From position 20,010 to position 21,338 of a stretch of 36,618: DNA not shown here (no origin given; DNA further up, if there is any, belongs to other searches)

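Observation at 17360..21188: Stand-alone, translationally coupled HerA-NurA pair behind an Fe-S glycosylase-like gene, with no Mre11/Rad50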

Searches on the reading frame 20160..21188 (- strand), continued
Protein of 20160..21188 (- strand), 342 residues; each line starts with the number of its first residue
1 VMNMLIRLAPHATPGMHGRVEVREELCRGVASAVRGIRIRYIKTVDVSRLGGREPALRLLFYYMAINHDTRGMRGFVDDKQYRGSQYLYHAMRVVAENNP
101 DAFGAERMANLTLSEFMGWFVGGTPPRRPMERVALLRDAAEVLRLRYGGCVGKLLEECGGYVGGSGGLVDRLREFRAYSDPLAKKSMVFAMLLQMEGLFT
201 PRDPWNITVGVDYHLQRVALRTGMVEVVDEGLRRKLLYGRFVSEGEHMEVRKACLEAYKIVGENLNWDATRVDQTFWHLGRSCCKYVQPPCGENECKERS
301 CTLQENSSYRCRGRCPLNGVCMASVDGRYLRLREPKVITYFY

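Call 69: find_related_loci(query=A3, collection=metagenome_contigs, flank=10000)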
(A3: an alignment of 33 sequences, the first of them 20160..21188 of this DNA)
Query A3 (342 aa) in metagenome_contigs; peptide patterns used: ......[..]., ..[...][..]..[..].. (x = any residue, [..] = any of these).
125 stretches matched a pattern; 31 encode a relative of the query (tblastn E <= 1e-3); 31 distinct loci.
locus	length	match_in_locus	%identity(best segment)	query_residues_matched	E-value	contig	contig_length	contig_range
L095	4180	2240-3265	99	1-342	0e+0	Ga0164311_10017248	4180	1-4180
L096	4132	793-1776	55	20-342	3e-115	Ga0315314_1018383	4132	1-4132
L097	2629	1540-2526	54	20-342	2e-106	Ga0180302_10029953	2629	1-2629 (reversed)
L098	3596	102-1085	51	20-342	1e-103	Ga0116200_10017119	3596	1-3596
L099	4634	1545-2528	52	20-342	6e-102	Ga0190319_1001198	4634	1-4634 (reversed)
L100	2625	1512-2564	50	3-342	2e-104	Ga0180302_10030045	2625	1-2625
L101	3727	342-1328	52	20-342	1e-101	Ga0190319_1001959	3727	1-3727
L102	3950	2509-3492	51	20-342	2e-100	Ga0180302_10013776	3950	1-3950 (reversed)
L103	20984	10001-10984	50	20-342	3e-99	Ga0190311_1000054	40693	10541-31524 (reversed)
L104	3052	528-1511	51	20-342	1e-101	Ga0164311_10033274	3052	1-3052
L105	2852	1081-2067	51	20-342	2e-101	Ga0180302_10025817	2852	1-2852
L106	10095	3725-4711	49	20-342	9e-99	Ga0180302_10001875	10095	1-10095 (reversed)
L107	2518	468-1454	52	20-342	4e-100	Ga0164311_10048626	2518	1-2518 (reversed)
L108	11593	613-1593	53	22-342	5e-96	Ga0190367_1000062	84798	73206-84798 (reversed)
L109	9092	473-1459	51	20-342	2e-96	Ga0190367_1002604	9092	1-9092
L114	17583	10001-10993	44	20-342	2e-80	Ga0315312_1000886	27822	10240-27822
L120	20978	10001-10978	54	20-342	1e-114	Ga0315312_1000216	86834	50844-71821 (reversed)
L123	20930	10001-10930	34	19-342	1e-53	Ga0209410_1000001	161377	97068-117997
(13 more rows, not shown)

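Call 72: search_protein_families(library=pfam, proteins=[L093:2540-3796:+, L093:3809-5713:+, L093:5724-5984:+, L103:6547-7845:+, L103:7858-9705:+, L120:9106-9972:+, L120:7742-8269:+, L120:8400-9167:+, L123:7412-9985:+, L103:11000-13018:-], max_evalue=0.01)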
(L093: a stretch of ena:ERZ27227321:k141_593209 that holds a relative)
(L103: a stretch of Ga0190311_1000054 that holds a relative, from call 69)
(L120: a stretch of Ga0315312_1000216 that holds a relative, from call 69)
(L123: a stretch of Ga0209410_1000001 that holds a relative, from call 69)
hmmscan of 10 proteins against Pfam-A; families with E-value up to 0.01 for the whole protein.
L093:2540-3796:+ (418 aa): 1 family
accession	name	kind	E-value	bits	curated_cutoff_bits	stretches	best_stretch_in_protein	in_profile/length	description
PF09376.16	NurA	-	4.1e-09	36.7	21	1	158-355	76-253/254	NurA domain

L093:3809-5713:+ (634 aa): 3 families
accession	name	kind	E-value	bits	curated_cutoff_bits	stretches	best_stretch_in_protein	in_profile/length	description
PF01935.23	DUF87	-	1.1e-17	65.4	23.2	1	136-334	2-207/220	Helicase HerA, central domain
PF01580.24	FtsK_SpoIIIE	-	1.7e-05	24.8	24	1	142-182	25-64/221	FtsK/SpoIIIE family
PF09378.16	HAS-barrel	-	0.0011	19.4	25.2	1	4-55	1-49/90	HAS barrel domain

L093:5724-5984:+ (86 aa): 1 family
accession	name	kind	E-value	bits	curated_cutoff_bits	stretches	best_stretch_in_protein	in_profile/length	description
PF16746.10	BAR_3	-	0.0027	17.8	31.7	1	5-79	27-101/235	BAR domain of APPL family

L103:6547-7845:+ (432 aa): 1 family
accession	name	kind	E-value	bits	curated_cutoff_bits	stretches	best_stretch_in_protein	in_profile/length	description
PF09376.16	NurA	-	2.9e-08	33.9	21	1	174-373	74-253/254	NurA domain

L103:7858-9705:+ (615 aa): 2 families
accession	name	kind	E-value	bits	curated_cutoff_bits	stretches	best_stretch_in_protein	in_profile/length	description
PF01935.23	DUF87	-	1.2e-16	62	23.2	1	135-334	1-206/220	Helicase HerA, central domain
PF01580.24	FtsK_SpoIIIE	-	1.5e-06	28.2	24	1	143-183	26-65/221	FtsK/SpoIIIE family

L120:9106-9972:+ (288 aa): 1 family
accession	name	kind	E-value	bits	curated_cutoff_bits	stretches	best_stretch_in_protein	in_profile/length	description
PF01996.21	F420_ligase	-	2.5e-72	243.3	25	1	14-231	1-218/218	F420-0:Gamma-glutamyl ligase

L120:7742-8269:+ (175 aa): 1 family
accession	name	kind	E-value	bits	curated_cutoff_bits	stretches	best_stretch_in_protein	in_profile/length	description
PF06177.16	QueT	-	4.4e-27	95.5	33.7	1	8-156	3-140/141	QueT transporter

L120:8400-9167:+ (255 aa): 0 families

L123:7412-9985:+ (857 aa): 6 families
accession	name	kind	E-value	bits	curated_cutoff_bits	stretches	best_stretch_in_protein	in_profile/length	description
PF00136.26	DNA_pol_B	-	1.8e-56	192.3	23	1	435-820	12-427/453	DNA polymerase family B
PF03104.25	DNA_pol_B_exo1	-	1.4e-26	93.8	23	1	129-344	3-229/242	DNA polymerase family B, exonuclease domain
PF10108.15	DNA_pol_B_exo2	-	2.7e-05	24.4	24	1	258-312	26-75/213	Predicted 3'-5' exonuclease related to the exonuclease domain of PolB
PF13482.12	RNase_H_2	-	5.3e-05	23.7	22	1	273-371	42-115/165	RNase_H superfamily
PF03175.18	DNA_pol_B_2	-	0.0012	18.2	25.8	1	372-516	122-255/468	DNA polymerase type B, organellar and viral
PF20286.3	divDNApol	-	0.003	16.3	25.7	1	563-617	126-180/705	Divergent Family B DNA polymerase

L103:11000-13018:- (672 aa): 5 families
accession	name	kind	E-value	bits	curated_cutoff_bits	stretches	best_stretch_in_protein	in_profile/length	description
PF02369.22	Big_1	-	9.8e-11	42.1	34.9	2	551-613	18-80/93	Bacterial Ig-like domain (group 1)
PF16640.11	Big_3_5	-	1.5e-07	32.3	35.5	1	456-525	15-81/88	Bacterial Ig-like domain (group 3)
PF09134.16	Invasin_D3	-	4.6e-07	30.7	33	0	454-522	21-91/98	Invasin, domain 3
PF17789.7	MG4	-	0.00012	22.6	24.7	0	457-529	18-91/95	Macroglobulin domain MG4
PF13620.12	CarboxypepD_reg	-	0.0013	19.5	32.3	0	464-525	9-68/82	Carboxypeptidase regulatory-like domain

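Call 73: search_protein_families(library=padloc, proteins=[L093:2540-3796:+, L093:3809-5713:+, L093:5724-5984:+, L093:6001-6996:+], max_evalue=0.01)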
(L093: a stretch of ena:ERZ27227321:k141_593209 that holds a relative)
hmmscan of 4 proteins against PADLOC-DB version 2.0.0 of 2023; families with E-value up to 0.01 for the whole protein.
L093:2540-3796:+ (418 aa): 0 families

L093:3809-5713:+ (634 aa): 15 families
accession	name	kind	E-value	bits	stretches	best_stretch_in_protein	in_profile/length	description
PDLC04105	HerA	-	1.9e-35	120.5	2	270-506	329-557/576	-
PDLC04098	HerA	-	4.5e-27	92.9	2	257-489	406-650/686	-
PDLC04140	mad8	-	2.4e-24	84.5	1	137-489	6-305/314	mads_8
PDLC02185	HerA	-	4e-20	70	2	405-502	483-579/585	-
PDLC04102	HerA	-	1e-19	68.3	2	239-507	403-642/654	-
PDLC04106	HerA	-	2.1e-19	67.5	2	325-503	473-647/667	-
PDLC04100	HerA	-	2.9e-19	67.2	2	405-485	477-557/580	-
PDLC02188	HerA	-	3.1e-17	60.7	2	259-492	318-550/578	-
PDLC04103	HerA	-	1.3e-16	58.1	2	289-487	362-558/579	-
PDLC04104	HerA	-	3.4e-13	47.1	1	270-518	131-368/379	-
PDLC04097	HerA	-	7.6e-11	39.3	1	411-504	520-613/618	-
PDLC01055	HerA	-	1.5e-09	35.2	1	112-202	115-202/532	Type III coevolved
PDLC04099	HerA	-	7.6e-05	20.1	1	100-202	110-213/214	-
PDLC04107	HerA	-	9.1e-05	19.6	1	155-213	167-226/306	-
PDLC04101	HerA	-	0.00024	17.9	1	100-205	109-215/400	-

L093:5724-5984:+ (86 aa): 0 families

L093:6001-6996:+ (331 aa): 0 families

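Call 74: search_solved_structures(query=L093:3809-5713:+, max_evalue=0.01)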
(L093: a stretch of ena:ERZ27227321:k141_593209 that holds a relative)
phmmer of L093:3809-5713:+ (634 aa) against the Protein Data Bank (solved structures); distinct sequences matched with E-value up to 0.01: 8.
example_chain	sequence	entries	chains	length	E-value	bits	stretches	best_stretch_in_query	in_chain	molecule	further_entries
8wiv_A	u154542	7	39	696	1.2e-15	60.3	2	400-484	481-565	Helicase HerA central domain-containing protein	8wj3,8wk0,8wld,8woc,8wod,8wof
9x1l_A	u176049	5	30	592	1.7e-14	56.4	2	387-481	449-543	DNA helicase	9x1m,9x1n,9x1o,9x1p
9c1m_M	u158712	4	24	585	4.2e-14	55.1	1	367-503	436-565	ATP-binding protein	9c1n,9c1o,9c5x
8xau_A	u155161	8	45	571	1.8e-12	49.7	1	356-485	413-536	ATP-binding protein | HerA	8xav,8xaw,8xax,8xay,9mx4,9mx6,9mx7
8j4u_M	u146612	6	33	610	2.4e-09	39.4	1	400-503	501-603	Nucleoside triphosphate hydrolase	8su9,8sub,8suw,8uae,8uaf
8ziq_M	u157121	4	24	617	1.2e-08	37.1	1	392-479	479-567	HerA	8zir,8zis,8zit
4d2i_A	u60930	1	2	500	8.7e-06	27.6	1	102-484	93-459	HERA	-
8yho_A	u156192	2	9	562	2.1e-05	26.4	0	405-498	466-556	DUF87 domain-containing protein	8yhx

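Call 75: search_solved_structures(query=L093:2540-3796:+, max_evalue=1)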
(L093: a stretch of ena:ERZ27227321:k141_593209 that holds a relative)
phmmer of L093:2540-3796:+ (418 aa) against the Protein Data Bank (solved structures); distinct sequences matched with E-value up to 1: 0.

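Call 76: search_solved_structures(query=A3, max_evalue=1, show_alignments=2)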
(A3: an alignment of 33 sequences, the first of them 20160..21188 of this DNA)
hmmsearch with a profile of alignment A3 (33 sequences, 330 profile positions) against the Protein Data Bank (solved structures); distinct sequences matched with E-value up to 1: 9.
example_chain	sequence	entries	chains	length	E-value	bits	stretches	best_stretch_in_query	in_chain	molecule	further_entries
7ugk_A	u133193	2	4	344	1.2e-05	27.7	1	53-249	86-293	Queuosine salvage protein DUF2419 | Queuosine salvage protein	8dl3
7uk3_A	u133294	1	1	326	4.1e-05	26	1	3-265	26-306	Queuosine salvage protein DUF2419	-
7u07_A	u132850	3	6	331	4.3e-05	25.9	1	3-265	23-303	Queuine salvage enzyme DUF2419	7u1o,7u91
7u5a_A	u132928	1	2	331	6.5e-05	25.3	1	3-149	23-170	Queuine salvage enzyme DUF2419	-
7ulc_A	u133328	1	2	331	0.00028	23.2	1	3-147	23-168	Queuosine salvage protein DUF2419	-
2r1h_A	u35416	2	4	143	0.21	13.8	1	137-207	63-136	Hemoglobin subunit alpha-4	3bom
8iuf_G3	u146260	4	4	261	0.48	12.6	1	190-222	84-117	NDUCA3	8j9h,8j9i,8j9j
8iuf_G2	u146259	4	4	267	0.5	12.6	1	190-222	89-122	NDUCA2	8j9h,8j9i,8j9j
4unf_A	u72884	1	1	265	0.63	12.2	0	263-290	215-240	ENDONUCLEASE III-1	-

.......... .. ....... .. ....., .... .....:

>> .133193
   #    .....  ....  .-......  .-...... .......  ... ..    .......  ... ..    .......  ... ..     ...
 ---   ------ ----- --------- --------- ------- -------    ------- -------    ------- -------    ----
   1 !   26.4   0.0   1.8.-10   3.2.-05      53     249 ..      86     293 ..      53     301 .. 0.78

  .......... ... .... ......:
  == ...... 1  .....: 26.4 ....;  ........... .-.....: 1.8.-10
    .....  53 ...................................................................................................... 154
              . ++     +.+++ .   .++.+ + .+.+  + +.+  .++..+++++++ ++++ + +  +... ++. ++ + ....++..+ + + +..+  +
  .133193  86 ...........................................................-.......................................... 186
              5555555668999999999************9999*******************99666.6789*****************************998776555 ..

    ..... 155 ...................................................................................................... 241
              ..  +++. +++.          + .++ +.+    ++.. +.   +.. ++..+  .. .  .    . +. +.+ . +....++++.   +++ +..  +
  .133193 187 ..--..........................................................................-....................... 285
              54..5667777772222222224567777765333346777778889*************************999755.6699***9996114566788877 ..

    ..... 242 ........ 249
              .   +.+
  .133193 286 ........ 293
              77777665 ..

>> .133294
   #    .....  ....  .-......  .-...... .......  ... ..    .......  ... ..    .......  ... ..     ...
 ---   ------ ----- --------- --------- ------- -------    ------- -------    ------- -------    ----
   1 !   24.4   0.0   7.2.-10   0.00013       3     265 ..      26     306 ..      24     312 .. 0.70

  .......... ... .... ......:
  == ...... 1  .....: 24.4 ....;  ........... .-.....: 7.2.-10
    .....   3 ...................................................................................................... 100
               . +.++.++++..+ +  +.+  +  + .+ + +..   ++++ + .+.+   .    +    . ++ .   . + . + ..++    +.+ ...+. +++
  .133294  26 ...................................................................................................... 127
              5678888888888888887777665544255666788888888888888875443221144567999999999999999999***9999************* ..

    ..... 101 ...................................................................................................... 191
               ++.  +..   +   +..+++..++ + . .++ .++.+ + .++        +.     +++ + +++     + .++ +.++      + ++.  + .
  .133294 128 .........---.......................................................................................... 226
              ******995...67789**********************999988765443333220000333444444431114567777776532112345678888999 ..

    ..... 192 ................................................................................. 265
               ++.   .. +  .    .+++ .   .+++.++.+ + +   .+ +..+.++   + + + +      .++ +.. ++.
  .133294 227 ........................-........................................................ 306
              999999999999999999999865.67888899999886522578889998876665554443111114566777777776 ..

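Call 79: search_protein_families(library=ncbifam, proteins=[L093:2540-3796:+, L093:3809-5713:+], max_evalue=0.001)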
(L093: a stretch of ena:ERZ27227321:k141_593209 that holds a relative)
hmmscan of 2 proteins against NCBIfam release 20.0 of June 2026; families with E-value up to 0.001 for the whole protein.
L093:2540-3796:+ (418 aa): 0 families

L093:3809-5713:+ (634 aa): 8 families
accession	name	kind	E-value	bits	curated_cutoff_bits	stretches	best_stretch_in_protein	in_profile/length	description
NF042943.1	HerA_antiphage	equivalog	1.5e-18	66.7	800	2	397-484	462-550/566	anti-phage-associated helicase HerA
NF042944.1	HerA_antiphage_2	equivalog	2.2e-18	66.4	850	1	242-502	302-560/576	anti-phage-associated helicase HerA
NF040819.1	helicase_HerA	equivalog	5.5e-16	58.2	970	2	364-481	404-512/561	DNA double-strand break repair helicase HerA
NF040937.1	HerA_Thermprot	equivalog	9.3e-15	54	800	1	100-481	91-459/487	DNA double-strand break repair helicase HerA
NF033849.1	ser_rich_anae_1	subfamily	1.1e-08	32.9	650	1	336-445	988-1099/1163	serine-rich protein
NF053655.1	CedD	equivalog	2e-08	33.3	600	1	135-446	199-489/527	DNA-translocating ATPase CedD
TIGR00929.1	VirB4_CagE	subfamily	5e-06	25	643.1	1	149-197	435-476/792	VirB4 family type IV secretion/conjugal transfer ATPase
NF045971.1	conju_CD1110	equivalog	0.00075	17.9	325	0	148-204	406-461/752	VirB4-like conjugal transfer ATPase, CD1110 family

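Call 80: find_related_loci(query=A3, collection=viral_contigs, flank=8000)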
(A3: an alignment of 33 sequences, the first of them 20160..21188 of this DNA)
Query A3 (342 aa) in viral_contigs; peptide patterns used: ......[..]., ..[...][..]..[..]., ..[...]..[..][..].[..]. (x = any residue, [..] = any of these).
41 stretches matched a pattern, but none encodes a relative of the query by tblastn (E <= 1e-3).
